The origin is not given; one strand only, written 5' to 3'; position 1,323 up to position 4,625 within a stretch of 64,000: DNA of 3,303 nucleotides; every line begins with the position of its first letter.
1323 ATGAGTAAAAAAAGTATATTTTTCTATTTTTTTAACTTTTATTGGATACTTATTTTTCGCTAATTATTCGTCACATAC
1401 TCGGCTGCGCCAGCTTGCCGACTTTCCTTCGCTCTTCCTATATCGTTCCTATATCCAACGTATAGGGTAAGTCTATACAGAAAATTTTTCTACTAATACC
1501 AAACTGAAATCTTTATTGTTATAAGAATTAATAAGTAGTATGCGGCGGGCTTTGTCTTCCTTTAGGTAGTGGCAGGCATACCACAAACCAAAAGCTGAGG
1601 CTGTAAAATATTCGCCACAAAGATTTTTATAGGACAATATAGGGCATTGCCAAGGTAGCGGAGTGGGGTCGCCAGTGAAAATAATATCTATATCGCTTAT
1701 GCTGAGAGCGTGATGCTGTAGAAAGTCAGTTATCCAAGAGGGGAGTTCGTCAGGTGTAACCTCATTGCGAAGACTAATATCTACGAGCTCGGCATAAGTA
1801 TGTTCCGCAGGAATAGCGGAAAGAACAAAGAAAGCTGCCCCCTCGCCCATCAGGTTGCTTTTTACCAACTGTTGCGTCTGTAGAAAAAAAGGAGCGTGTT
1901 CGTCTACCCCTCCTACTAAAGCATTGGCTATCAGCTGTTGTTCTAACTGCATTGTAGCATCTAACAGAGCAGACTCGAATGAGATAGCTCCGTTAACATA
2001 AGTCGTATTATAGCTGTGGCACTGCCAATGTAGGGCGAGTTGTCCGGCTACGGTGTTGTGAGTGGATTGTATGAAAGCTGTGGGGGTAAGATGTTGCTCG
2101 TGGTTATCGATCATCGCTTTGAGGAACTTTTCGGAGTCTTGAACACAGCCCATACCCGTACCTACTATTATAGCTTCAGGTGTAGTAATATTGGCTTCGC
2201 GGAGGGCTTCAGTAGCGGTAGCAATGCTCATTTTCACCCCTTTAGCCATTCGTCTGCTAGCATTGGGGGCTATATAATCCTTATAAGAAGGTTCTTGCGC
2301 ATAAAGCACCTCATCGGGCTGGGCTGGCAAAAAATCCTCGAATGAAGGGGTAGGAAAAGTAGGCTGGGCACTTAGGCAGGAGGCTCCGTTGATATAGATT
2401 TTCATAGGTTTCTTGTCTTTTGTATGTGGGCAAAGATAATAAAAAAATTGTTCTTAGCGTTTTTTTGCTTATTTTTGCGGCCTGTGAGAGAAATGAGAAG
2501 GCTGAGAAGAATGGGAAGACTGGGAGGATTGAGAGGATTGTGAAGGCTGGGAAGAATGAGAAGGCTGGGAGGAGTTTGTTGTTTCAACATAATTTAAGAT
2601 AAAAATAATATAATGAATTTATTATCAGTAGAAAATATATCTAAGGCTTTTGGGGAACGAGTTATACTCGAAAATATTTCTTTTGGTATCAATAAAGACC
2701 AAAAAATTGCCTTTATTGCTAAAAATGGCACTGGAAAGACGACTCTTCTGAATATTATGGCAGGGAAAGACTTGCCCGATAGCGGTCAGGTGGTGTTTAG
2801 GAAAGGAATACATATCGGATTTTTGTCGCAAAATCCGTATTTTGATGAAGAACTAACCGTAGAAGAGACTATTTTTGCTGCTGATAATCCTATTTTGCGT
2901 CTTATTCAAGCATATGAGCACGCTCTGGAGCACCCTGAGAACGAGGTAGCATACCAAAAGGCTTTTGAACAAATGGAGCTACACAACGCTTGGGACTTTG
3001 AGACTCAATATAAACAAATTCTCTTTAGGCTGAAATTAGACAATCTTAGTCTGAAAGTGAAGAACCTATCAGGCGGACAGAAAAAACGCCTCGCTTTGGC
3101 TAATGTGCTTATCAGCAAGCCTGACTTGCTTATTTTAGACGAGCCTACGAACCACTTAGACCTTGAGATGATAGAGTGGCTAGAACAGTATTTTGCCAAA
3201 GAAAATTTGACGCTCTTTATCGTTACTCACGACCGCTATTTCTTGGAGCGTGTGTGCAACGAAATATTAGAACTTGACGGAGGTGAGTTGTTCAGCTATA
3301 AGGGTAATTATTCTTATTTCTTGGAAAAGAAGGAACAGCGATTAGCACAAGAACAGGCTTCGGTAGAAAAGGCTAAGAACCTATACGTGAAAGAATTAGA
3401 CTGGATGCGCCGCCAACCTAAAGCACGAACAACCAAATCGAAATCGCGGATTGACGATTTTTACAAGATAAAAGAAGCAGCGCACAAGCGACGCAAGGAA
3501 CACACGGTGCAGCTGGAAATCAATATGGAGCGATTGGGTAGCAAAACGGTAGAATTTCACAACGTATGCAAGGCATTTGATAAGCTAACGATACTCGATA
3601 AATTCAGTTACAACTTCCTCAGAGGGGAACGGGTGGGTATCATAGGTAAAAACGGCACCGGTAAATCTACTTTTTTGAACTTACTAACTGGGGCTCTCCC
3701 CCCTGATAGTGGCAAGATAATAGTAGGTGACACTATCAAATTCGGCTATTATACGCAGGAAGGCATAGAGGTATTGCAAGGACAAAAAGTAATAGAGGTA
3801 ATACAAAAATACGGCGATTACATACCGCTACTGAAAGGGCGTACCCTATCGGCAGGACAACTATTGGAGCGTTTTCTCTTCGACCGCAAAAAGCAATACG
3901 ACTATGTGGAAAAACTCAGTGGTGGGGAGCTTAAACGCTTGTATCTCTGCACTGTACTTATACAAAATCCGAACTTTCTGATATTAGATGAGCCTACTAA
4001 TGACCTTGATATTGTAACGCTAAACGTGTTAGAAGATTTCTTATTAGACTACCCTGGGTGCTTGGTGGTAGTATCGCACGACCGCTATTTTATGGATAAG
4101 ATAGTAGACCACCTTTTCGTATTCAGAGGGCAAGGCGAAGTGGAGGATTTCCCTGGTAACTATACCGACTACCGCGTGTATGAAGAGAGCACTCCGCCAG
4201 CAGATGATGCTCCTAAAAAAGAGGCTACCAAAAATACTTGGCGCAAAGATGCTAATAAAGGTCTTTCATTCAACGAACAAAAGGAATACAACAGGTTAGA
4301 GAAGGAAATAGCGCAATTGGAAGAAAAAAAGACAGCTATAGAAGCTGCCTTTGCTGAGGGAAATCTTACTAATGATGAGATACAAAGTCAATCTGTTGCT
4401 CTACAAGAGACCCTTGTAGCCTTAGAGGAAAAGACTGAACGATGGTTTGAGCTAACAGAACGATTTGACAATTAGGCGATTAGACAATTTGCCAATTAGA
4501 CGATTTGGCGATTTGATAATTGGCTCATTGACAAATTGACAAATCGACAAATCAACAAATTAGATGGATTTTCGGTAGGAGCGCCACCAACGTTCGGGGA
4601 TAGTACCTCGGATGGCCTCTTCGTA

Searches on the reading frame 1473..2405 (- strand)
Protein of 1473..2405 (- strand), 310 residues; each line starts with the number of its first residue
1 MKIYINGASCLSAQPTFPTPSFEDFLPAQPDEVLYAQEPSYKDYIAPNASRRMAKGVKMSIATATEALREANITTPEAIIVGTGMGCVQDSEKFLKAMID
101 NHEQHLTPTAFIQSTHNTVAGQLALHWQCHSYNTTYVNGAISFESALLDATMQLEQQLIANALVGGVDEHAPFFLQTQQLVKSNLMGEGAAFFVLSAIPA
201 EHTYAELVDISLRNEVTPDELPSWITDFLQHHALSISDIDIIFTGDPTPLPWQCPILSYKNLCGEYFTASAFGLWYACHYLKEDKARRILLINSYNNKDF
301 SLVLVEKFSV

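Call 23: search_protein_families(library=pfam, proteins=[window:1473-2405:-], max_evalue=0.01)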
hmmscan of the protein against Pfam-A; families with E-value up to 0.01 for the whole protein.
window:1473-2405:- (310 aa): 3 families
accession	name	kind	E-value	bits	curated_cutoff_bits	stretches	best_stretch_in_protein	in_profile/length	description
PF13723.12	Ketoacyl-synt_2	-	7.6e-12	45.7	25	1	41-177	18-148/223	Beta-ketoacyl synthase, N-terminal domain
PF00109.32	ketoacyl-synt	-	4.3e-06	27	20.8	1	45-169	78-203/252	Beta-ketoacyl synthase, N-terminal domain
PF08545.16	ACP_syn_III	-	0.0088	16.3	24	0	270-297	10-37/80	3-Oxoacyl-[acyl-carrier-protein (ACP)] synthase III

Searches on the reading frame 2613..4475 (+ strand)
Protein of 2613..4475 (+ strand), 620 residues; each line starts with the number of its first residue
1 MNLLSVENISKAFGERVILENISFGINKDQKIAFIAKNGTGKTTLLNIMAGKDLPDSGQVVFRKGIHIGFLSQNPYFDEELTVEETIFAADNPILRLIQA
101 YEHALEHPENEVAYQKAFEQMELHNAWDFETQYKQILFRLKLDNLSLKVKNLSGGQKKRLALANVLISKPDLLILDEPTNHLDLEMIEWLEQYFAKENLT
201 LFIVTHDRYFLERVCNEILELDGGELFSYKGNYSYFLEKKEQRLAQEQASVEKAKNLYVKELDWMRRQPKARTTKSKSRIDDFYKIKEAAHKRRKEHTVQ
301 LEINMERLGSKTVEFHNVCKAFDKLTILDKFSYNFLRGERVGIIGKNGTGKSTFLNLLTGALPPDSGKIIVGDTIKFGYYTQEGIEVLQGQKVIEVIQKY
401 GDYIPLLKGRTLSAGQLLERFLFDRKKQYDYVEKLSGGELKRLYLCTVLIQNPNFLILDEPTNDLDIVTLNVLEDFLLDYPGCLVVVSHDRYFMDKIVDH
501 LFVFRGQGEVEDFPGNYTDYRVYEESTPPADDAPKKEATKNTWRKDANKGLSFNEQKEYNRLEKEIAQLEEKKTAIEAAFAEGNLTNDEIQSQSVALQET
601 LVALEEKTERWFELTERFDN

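Call 23: search_protein_families(library=pfam, proteins=[window:2613-4475:+], max_evalue=0.01)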
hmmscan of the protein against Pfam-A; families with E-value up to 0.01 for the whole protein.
window:2613-4475:+ (620 aa): 12 families
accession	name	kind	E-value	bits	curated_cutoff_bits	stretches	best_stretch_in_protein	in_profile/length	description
PF00005.33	ABC_tran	-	1.3e-49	168.8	25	2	19-180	1-137/137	ABC transporter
PF16326.10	ABC_tran_CTD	-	5.4e-14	52.6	32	1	551-616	2-69/69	ABC transporter C-terminal domain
PF12848.13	ABC_tran_Xtn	-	1.2e-13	51.4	25.9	1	219-299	1-83/85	ABC transporter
PF13304.12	AAA_21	-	2.2e-08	35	27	1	137-211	223-303/304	AAA domain, putative AbiEii toxin, Type IV TA system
PF02463.25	SMC_N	-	1e-06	28.8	40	1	142-214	127-205/220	RecF/RecN/SMC N terminal domain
PF13401.12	AAA_22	-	8.6e-05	23.3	27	0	32-203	8-120/130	AAA domain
PF01926.29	MMR_HSR1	-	0.00022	21.7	21.9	1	340-362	1-23/113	50S ribosome-binding GTPase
PF13555.12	AAA_29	-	0.00025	21.2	27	0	340-359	24-43/61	P-loop containing region of AAA domain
PF00006.31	ATP-synt_ab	-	0.0003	20.9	29.5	0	335-359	11-35/213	ATP synthase alpha/beta family, nucleotide-binding domain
PF03193.22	RsgA_GTPase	-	0.00049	20.4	30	0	334-362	102-130/174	RsgA GTPase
PF13479.12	AAA_24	-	0.00077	19.8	27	0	339-358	3-22/195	AAA domain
PF00350.29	Dynamin_N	-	0.0014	19.1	27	0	341-374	1-35/168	Dynamin family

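Call 35: find_encoding_contigs(protein=window:2613-4475:+, flank=1500, max_places=10)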
Protein window:2613-4475:+ (620 aa): 22 contigs read that carry it; 10 places shown.
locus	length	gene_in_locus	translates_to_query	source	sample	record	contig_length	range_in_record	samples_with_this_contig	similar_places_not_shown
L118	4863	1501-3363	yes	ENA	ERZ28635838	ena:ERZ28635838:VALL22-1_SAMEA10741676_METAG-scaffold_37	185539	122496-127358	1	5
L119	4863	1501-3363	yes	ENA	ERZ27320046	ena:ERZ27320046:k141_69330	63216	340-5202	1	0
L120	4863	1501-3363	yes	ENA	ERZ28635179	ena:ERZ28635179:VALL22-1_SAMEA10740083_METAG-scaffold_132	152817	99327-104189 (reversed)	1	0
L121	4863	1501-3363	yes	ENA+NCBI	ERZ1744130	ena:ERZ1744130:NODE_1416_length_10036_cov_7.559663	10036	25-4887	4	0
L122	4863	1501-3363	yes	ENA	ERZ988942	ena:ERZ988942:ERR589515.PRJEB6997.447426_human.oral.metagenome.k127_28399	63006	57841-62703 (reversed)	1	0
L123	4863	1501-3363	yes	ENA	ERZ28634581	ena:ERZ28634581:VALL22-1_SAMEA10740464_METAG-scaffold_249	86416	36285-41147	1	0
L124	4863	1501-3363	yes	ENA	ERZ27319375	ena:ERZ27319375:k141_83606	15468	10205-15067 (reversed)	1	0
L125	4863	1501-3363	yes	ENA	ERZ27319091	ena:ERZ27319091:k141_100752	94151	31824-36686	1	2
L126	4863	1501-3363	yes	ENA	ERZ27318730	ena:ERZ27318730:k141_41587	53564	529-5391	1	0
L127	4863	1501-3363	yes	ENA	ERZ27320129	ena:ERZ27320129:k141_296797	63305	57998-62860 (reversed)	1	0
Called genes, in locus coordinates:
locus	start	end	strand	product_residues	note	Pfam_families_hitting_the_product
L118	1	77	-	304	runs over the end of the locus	PF11751:PorP_SprF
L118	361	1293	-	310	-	PF13723:Ketoacyl-synt_2, PF00109:ketoacyl-synt (weak)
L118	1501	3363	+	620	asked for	PF00005:ABC_tran, PF02463:SMC_N (faint), PF13304:AAA_21 (faint), PF12848:ABC_tran_Xtn, PF00005:ABC_tran, PF16326:ABC_tran_CTD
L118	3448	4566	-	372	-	PF00491:Arginase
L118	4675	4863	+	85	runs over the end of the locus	-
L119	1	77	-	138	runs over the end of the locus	?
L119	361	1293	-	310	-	PF13723:Ketoacyl-synt_2, PF00109:ketoacyl-synt (weak)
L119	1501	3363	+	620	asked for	PF00005:ABC_tran, PF02463:SMC_N (faint), PF13304:AAA_21 (faint), PF12848:ABC_tran_Xtn, PF00005:ABC_tran, PF16326:ABC_tran_CTD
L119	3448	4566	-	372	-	PF00491:Arginase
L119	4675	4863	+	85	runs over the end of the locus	-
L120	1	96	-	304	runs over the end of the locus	PF11751:PorP_SprF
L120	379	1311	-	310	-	PF13723:Ketoacyl-synt_2, PF00109:ketoacyl-synt (weak)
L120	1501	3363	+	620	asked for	PF00005:ABC_tran, PF02463:SMC_N (faint), PF13304:AAA_21 (faint), PF12848:ABC_tran_Xtn, PF00005:ABC_tran, PF16326:ABC_tran_CTD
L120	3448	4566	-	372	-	PF00491:Arginase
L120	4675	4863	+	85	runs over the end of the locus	-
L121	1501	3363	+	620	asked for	PF00005:ABC_tran, PF02463:SMC_N (faint), PF13304:AAA_21 (faint), PF12848:ABC_tran_Xtn, PF00005:ABC_tran, PF16326:ABC_tran_CTD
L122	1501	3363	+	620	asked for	PF00005:ABC_tran, PF02463:SMC_N (faint), PF13304:AAA_21 (faint), PF12848:ABC_tran_Xtn, PF00005:ABC_tran, PF16326:ABC_tran_CTD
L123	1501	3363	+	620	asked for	PF00005:ABC_tran, PF02463:SMC_N (faint), PF13304:AAA_21 (faint), PF12848:ABC_tran_Xtn, PF00005:ABC_tran, PF16326:ABC_tran_CTD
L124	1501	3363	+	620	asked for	PF00005:ABC_tran, PF02463:SMC_N (faint), PF13304:AAA_21 (faint), PF12848:ABC_tran_Xtn, PF00005:ABC_tran, PF16326:ABC_tran_CTD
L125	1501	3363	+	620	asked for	PF00005:ABC_tran, PF02463:SMC_N (faint), PF13304:AAA_21 (faint), PF12848:ABC_tran_Xtn, PF00005:ABC_tran, PF16326:ABC_tran_CTD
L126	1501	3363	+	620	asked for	PF00005:ABC_tran, PF02463:SMC_N (faint), PF13304:AAA_21 (faint), PF12848:ABC_tran_Xtn, PF00005:ABC_tran, PF16326:ABC_tran_CTD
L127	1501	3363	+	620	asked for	PF00005:ABC_tran, PF02463:SMC_N (faint), PF13304:AAA_21 (faint), PF12848:ABC_tran_Xtn, PF00005:ABC_tran, PF16326:ABC_tran_CTD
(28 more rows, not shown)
